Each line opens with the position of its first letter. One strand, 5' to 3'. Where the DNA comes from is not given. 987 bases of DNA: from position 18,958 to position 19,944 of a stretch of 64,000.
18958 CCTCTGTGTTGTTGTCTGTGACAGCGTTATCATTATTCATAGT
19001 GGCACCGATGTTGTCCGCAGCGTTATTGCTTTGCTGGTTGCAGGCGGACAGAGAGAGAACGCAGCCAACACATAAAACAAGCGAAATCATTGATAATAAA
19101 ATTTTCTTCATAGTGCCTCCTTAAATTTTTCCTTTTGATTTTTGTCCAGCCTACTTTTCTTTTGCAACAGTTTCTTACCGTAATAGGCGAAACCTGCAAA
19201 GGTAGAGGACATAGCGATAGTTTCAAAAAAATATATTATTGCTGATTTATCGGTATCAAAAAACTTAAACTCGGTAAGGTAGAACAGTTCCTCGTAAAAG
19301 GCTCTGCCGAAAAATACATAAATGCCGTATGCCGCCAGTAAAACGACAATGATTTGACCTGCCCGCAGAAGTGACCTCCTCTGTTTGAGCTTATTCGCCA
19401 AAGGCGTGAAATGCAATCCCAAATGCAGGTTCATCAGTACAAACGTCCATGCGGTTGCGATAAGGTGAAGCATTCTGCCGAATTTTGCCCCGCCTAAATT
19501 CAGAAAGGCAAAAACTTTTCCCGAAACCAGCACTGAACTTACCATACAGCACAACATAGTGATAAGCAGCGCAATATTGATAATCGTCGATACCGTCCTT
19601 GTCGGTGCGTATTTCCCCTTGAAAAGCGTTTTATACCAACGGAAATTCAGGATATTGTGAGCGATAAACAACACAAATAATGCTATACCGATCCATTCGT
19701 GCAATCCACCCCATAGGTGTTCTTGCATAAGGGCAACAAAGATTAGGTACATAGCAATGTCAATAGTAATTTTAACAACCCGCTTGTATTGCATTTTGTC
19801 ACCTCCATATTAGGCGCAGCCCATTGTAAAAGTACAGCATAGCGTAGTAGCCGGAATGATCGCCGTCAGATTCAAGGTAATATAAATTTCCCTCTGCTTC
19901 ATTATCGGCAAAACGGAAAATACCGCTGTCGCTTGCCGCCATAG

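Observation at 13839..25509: LysR-headed 11.5-kb cluster combining lipoprotein-anchored flavodoxins, a His-rich membrane protein, lipoprotein esterases and cytoplasmic reductases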

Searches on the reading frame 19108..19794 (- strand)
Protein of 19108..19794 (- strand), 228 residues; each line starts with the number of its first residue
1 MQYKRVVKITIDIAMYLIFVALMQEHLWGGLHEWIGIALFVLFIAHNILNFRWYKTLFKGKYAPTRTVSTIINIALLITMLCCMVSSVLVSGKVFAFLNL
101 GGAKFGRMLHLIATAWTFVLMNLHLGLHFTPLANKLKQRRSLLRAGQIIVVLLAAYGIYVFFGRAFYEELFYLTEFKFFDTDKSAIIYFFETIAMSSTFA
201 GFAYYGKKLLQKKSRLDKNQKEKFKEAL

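Call 3: search_protein_families(library=pfam, proteins=[window:19108-19794:-], max_evalue=0.01)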
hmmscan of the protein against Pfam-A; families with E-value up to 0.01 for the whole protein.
window:19108-19794:- (228 aa): 1 family
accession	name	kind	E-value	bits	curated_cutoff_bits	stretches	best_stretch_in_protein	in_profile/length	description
PF14358.11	DUF4405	-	6.2e-11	43.1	26.7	1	71-129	1-66/66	Domain of unknown function (DUF4405)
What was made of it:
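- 19108..19794 (-): DUF4405 six-helix membrane protein, a predicted di-heme cytochrome b. His32/His110 are predicted near the outer face and His46/His124 near the inner face. Call 3: PF14358.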

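Call 11: find_encoding_contigs(protein=window:19108-19794:-, flank=10000, max_places=10)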
Protein window:19108-19794:- (228 aa): 23 contigs read that carry it; 10 places shown.
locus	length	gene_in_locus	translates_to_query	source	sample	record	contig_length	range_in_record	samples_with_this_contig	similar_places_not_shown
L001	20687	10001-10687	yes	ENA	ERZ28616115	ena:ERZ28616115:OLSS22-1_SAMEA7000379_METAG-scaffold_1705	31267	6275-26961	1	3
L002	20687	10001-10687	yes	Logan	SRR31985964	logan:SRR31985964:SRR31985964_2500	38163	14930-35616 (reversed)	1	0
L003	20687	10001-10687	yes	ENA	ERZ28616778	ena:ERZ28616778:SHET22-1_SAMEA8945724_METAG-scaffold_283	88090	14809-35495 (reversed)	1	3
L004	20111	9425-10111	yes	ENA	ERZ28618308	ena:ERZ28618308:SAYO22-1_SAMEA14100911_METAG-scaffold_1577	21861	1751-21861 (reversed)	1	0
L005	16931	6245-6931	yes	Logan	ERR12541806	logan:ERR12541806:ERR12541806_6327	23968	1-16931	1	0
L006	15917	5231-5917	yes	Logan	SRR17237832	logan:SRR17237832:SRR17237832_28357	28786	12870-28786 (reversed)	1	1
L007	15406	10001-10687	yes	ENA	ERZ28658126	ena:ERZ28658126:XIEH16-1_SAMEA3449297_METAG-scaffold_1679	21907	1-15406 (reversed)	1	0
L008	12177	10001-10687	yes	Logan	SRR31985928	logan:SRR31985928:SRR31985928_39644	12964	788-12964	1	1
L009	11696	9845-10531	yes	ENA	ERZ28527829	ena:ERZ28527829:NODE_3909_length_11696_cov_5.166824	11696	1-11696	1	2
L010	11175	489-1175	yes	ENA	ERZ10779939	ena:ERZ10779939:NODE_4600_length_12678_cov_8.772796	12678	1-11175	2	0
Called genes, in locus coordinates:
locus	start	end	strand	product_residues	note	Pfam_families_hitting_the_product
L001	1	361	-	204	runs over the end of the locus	PF13189:Cytidylate_kin2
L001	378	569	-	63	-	-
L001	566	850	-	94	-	PF12802:MarR_2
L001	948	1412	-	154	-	PF12802:MarR_2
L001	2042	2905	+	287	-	PF00376:MerR (faint), PF13411:MerR_1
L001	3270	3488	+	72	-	-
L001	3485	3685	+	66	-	PF08281:Sigma70_r4_2, PF04545:Sigma70_r4 (weak)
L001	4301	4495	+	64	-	PF20038:HTH_59 (weak), PF12728:HTH_17 (weak)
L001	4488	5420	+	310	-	PF00126:HTH_1, PF03466:LysR_substrate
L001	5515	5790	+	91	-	-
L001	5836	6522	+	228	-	PF20434:BD-FAE, PF07859:Abhydrolase_3 (faint), PF00326:Peptidase_S9 (faint)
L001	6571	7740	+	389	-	PF00465:Fe-ADH, PF13685:Fe-ADH_2 (weak), PF25137:ADH_Fe_C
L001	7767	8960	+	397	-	PF12641:Flavodoxin_3 (faint), PF12682:Flavodoxin_4, PF12724:Flavodoxin_5 (faint), PF02525:Flavodoxin_2 (faint), PF12682:Flavodoxin_4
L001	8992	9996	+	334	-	PF00756:Esterase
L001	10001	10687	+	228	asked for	PF14358:DUF4405 (faint)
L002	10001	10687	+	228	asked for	PF14358:DUF4405 (faint)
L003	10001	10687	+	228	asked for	PF14358:DUF4405 (faint)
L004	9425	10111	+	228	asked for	PF14358:DUF4405 (faint)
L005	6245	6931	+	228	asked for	PF14358:DUF4405 (faint)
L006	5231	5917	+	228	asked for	PF14358:DUF4405 (faint)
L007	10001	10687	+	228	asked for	PF14358:DUF4405 (faint)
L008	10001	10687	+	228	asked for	PF14358:DUF4405 (faint)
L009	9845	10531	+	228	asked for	PF14358:DUF4405 (faint)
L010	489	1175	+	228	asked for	PF14358:DUF4405 (faint)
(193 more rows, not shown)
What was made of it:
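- Identical copies occur in at least 23 metagenome contigs (call 11). Two cluster genes are pseudogenes, and in some strains the upstream half is replaced by a recombinase element (call 11).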

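Call 14: find_homologous_proteins(query=window:19108-19794:-, max_evalue=0.001)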
Query window:19108-19794:- (228 aa): 162 proteins with E <= 0.001 among 661 candidates; the best 120 are listed.
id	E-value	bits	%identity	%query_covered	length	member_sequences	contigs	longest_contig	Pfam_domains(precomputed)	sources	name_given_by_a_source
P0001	5.5e-143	492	100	100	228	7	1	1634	PF14358.12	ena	-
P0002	2.2e-115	402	82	100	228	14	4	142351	PF14358.12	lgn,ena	-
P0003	6.2e-113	394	79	97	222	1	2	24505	PF14358.12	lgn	-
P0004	1.2e-112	393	80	97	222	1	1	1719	PF14358.12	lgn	-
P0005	4.1e-112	391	78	100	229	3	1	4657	-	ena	-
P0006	4.7e-111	388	79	93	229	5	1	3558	-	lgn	-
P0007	3.0e-110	385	79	100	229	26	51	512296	PF14358.12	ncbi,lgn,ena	-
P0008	5.2e-109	381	79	94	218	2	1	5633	-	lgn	-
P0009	1.4e-108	380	78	98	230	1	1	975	-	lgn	-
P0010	2.2e-108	379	79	97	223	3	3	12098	-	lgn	-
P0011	2.6e-108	379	78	96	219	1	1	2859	PF14358.12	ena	-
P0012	1.4e-107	377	76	98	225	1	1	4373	-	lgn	-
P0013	2.1e-107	376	77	98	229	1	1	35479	PF14358.12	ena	-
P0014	2.7e-107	376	79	96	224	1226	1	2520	PF14358.12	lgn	-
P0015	3.9e-107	375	80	93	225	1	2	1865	-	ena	-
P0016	1.4e-106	373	79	94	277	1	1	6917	PF14358.12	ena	-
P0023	4.5e-105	368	76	97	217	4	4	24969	PF14358.12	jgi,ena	-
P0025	7.5e-105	368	73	99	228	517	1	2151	PF14358.12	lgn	-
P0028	2.5e-104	366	77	96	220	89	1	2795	PF14358.12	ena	-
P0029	2.6e-104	366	72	99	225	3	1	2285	PF14358.12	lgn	-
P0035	2.1e-103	363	77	96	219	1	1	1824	PF14358.12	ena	-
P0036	4.5e-103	362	78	100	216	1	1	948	PF14358.12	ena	-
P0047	2.4e-101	356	80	88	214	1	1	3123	PF14358.12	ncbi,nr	ncbi:MAG: DUF4405 domain-containing protein, partial [Lachnospiraceae bacterium]|nr:DUF4405 domain-c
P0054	2.0e-91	324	73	96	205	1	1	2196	PF14358.12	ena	-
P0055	1.3e-90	321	78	81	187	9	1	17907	PF14358.12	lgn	-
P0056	1.7e-89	317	72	96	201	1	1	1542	PF14358.12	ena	-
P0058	7.0e-88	312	65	97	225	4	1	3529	PF14358.12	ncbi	-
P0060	1.5e-84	301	78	75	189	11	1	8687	PF14358.12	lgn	-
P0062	5.4e-80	286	74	78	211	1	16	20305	PF14358.12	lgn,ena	-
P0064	5.6e-70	254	59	93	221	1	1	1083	PF14358.12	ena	-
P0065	7.3e-70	253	74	68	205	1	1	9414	PF14358.12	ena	-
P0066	7.3e-70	253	59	93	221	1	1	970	PF14358.12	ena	-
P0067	9.7e-69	250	57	93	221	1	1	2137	PF14358.12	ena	-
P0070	2.6e-67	245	57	93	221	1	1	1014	PF14358.12,PF01292.27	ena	-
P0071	2.9e-67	245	76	64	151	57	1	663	PF14358.12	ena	-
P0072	8.1e-67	243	55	93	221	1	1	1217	PF14358.12,PF01292.27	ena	-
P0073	5.6e-66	240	51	99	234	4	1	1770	PF14358.12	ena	-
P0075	7.8e-66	240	56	93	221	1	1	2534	PF14358.12,PF01292.27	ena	-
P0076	2.9e-65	238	59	87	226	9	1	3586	PF14358.12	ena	-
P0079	5.0e-64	234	76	61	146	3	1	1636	PF14358.12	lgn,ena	-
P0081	1.6e-62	229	52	96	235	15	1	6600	PF14358.12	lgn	-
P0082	2.6e-62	229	52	96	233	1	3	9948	PF14358.12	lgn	-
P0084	1.1e-61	226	52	96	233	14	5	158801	PF14358.12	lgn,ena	-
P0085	3.7e-61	225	51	96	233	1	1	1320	PF14358.12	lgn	-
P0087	6.4e-59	217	52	96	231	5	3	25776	PF14358.12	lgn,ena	-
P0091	8.9e-56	207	48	96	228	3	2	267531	PF14358.12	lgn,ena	-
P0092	1.9e-55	206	80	50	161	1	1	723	PF14358.12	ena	-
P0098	1.0e-51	194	81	47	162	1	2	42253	PF14358.12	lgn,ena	-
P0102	1.1e-49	187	82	46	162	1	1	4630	PF14358.12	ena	-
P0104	2.0e-47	180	79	46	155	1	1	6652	PF14358.12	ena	-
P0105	3.2e-47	179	42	99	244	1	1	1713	PF14358.12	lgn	-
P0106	2.1e-46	177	42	94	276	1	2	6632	PF14358.12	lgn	-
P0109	1.1e-42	164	42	85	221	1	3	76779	PF14358.12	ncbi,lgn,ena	-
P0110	1.3e-42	164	41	89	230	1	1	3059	PF14358.12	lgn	-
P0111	2.1e-42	163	41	85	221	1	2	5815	PF14358.12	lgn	-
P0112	3.0e-42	163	42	90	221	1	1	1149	PF14358.12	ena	-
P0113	4.3e-42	162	41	93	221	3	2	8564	PF14358.12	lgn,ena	-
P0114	8.0e-42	162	39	95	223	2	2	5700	PF14358.12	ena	-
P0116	9.8e-42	161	40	94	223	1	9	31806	PF14358.12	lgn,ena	-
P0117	2.1e-41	160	40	91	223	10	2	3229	PF14358.12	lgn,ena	-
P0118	2.2e-41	160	39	98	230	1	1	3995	PF14358.12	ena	-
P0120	8.9e-41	158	38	94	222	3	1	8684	PF14358.12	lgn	-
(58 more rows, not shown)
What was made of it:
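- Some homologs also hit the PF01292 cytochrome-b561 family (call 14).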

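Call 16: find_encoding_contigs(protein=P0084, flank=9000, max_places=2)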
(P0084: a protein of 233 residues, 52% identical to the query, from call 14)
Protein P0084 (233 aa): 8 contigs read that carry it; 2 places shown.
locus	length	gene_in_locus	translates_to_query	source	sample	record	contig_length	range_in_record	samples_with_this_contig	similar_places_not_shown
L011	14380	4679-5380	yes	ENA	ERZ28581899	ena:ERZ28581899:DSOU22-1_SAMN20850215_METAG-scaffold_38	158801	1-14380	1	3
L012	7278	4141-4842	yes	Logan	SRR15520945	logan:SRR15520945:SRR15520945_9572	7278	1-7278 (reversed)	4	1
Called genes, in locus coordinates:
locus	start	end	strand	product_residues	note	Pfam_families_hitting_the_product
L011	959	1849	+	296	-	PF00126:HTH_1, PF03466:LysR_substrate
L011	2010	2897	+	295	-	PF00248:Aldo_ket_red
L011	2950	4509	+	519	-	PF00135:COesterase, PF20434:BD-FAE, PF07859:Abhydrolase_3 (weak), PF00135:COesterase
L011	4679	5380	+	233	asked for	PF14358:DUF4405 (weak)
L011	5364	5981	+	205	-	PF12682:Flavodoxin_4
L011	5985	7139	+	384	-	PF00248:Aldo_ket_red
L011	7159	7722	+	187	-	PF01613:Flavin_Reduct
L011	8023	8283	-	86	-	-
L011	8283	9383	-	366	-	PF00005:ABC_tran, PF08352:oligo_HPY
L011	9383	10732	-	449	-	PF00005:ABC_tran, PF13304:AAA_21 (faint), PF08352:oligo_HPY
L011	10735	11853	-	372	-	PF12911:OppC_N, PF00528:BPD_transp_1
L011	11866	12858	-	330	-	PF19300:BPD_transp_1_N (weak), PF00528:BPD_transp_1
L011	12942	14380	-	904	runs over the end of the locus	PF00496:SBP_bac_5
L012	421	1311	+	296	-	PF00126:HTH_1, PF03466:LysR_substrate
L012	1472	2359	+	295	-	PF00248:Aldo_ket_red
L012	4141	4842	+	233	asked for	PF14358:DUF4405 (weak)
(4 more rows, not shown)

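Call 17: find_encoding_contigs(protein=P0109, flank=9000, max_places=2)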
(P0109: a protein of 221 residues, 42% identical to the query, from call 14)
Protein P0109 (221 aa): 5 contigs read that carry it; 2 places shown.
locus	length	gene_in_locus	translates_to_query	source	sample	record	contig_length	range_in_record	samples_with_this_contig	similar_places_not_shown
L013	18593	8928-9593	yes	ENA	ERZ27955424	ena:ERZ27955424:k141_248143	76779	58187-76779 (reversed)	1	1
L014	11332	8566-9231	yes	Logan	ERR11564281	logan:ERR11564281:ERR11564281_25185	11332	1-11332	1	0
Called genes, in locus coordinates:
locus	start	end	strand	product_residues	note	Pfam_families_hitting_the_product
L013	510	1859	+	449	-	PF01076:Mob_Pre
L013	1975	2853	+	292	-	PF00126:HTH_1, PF03466:LysR_substrate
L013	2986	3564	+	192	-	PF00132:Hexapep, PF14602:Hexapep_2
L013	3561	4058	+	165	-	PF04126:Cyclophil_like, PF18050:Cyclophil_like2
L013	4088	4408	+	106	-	PF02627:CMD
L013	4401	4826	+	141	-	PF00190:Cupin_1 (weak), PF02311:AraC_binding (weak), PF07883:Cupin_2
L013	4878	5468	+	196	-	PF12682:Flavodoxin_4, PF12724:Flavodoxin_5 (faint)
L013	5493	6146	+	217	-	PF12682:Flavodoxin_4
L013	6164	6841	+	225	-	PF12682:Flavodoxin_4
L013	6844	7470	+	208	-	PF12682:Flavodoxin_4, PF12724:Flavodoxin_5 (faint)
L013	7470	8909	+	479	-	PF03781:FGE-sulfatase, PF02525:Flavodoxin_2 (faint), PF12682:Flavodoxin_4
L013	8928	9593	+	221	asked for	PF14358:DUF4405 (weak)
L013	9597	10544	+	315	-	PF12740:PETase (weak)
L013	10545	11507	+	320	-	PF00248:Aldo_ket_red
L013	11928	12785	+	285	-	PF01545:Cation_efflux, PF16916:ZT_dimer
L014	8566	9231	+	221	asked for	PF14358:DUF4405 (weak)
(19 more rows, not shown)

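Call 18: find_encoding_contigs(protein=P0091, flank=9000, max_places=2)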
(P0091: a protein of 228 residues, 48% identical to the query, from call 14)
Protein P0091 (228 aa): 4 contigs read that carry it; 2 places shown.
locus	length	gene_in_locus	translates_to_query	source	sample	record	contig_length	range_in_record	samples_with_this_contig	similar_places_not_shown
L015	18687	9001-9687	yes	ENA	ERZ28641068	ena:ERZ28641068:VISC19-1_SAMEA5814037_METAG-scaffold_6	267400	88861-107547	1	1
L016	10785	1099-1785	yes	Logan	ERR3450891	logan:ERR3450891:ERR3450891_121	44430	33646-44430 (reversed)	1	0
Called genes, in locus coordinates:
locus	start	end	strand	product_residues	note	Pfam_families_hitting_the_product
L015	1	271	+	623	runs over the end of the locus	PF13292:DXP_synthase_N, PF00456:Transketolase_N (faint), PF00676:E1_dh (weak), PF02779:Transket_pyr, PF02780:Transketolase_C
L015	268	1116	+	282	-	PF01479:S4, PF01728:FtsJ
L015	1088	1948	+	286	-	PF01513:NAD_kinase, PF20143:NAD_kinase_C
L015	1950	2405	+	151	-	PF01316:Arg_repressor, PF16902:FokI_D3 (faint), PF02863:Arg_repressor_C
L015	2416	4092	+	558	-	PF02463:SMC_N, PF13476:AAA_23, PF13304:AAA_21 (faint)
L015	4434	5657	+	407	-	PF00579:tRNA-synt_1b, PF22421:SYY_C-terminal, PF01479:S4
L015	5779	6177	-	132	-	PF00376:MerR (weak), PF13411:MerR_1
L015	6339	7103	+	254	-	PF12797:Fer4_2 (faint), PF14697:Fer4_21 (faint), PF13484:Fer4_16 (faint), PF13187:Fer4_9, PF00037:Fer4 (weak), PF13237:Fer4_10, PF12838:Fer4_7 (weak)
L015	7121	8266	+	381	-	PF00465:Fe-ADH, PF13685:Fe-ADH_2, PF25137:ADH_Fe_C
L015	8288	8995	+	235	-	PF12682:Flavodoxin_4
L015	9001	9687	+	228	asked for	PF14358:DUF4405 (weak)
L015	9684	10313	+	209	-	PF12641:Flavodoxin_3 (faint), PF12682:Flavodoxin_4, PF12724:Flavodoxin_5 (faint)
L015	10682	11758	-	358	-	PF02311:AraC_binding, PF12833:HTH_18, PF00165:HTH_AraC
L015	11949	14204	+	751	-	PF00933:Glyco_hydro_3, PF01915:Glyco_hydro_3_C, PF14310:Fn3-like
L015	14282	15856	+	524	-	PF01229:Glyco_hydro_39, PF11790:Glyco_hydro_cc (faint), PF01229:Glyco_hydro_39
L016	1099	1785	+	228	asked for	PF14358:DUF4405 (weak)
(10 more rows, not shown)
